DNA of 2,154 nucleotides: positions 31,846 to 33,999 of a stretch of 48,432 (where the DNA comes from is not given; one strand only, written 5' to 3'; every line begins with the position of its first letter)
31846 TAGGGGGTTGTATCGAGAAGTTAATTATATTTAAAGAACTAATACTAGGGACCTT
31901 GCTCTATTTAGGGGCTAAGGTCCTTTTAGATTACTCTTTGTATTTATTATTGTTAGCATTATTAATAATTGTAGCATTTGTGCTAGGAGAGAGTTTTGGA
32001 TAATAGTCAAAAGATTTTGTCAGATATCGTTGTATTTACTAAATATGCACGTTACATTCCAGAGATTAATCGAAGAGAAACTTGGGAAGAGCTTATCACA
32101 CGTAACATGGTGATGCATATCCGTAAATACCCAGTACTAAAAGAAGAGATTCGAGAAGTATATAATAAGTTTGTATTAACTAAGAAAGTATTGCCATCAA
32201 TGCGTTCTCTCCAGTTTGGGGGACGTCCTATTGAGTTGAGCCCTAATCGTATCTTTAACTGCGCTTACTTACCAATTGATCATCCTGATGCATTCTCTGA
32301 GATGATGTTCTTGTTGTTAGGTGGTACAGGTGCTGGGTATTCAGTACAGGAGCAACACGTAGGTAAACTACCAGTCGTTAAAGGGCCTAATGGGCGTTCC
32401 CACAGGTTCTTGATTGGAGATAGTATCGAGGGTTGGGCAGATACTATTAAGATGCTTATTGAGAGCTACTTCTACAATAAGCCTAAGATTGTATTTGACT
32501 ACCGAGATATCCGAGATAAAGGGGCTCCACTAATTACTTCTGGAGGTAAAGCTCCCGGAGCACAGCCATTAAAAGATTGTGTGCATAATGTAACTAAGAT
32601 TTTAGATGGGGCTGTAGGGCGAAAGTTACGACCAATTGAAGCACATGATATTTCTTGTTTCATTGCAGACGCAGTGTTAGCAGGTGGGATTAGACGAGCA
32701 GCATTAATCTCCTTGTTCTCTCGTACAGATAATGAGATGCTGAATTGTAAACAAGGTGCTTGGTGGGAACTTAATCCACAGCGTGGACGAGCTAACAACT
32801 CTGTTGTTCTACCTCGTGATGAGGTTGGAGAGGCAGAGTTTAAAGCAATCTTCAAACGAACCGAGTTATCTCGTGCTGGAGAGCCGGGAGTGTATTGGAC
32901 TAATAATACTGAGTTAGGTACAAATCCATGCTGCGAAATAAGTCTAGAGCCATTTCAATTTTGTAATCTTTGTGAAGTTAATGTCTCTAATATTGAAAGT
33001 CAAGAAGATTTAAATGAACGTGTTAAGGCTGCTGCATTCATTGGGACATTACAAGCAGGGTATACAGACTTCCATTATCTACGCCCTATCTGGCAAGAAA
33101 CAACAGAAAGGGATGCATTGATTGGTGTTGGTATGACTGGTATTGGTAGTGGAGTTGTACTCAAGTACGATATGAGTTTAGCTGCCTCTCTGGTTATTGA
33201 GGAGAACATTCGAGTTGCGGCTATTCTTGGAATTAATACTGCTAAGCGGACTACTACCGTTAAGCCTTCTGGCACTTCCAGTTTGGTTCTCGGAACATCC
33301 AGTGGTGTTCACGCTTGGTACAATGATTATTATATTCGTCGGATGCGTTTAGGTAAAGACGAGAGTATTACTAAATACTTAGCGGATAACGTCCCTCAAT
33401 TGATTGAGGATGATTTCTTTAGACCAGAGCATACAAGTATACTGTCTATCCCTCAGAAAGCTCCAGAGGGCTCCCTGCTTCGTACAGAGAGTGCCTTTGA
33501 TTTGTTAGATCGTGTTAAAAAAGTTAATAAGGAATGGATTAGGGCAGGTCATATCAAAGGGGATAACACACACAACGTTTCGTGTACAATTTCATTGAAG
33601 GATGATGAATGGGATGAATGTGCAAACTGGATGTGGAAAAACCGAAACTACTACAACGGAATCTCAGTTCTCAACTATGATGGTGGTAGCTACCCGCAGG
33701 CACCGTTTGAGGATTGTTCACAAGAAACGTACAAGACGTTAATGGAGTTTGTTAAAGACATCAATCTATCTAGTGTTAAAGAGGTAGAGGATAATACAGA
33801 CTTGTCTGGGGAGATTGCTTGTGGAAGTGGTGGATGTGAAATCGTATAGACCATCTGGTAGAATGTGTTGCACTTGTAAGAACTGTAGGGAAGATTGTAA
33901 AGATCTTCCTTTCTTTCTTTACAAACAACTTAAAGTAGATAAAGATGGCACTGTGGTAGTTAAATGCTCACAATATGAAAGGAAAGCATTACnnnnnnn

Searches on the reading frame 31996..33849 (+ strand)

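Call 73: search_protein_families(library=phrogs, max_evalue=0.00001, proteins=[window:31996-33849:+])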
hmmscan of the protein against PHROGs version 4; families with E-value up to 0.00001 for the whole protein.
window:31996-33849:+ (617 aa): 2 families
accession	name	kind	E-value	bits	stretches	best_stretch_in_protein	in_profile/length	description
phrog_367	-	DNA, RNA and nucleotide metabolism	1.7e-123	414.3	1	7-616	33-696/701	ribonucleotide reductase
phrog_84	-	DNA, RNA and nucleotide metabolism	1.2e-06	27.9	0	308-383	484-568/975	ribonucleoside-diphosphate reductase large subunit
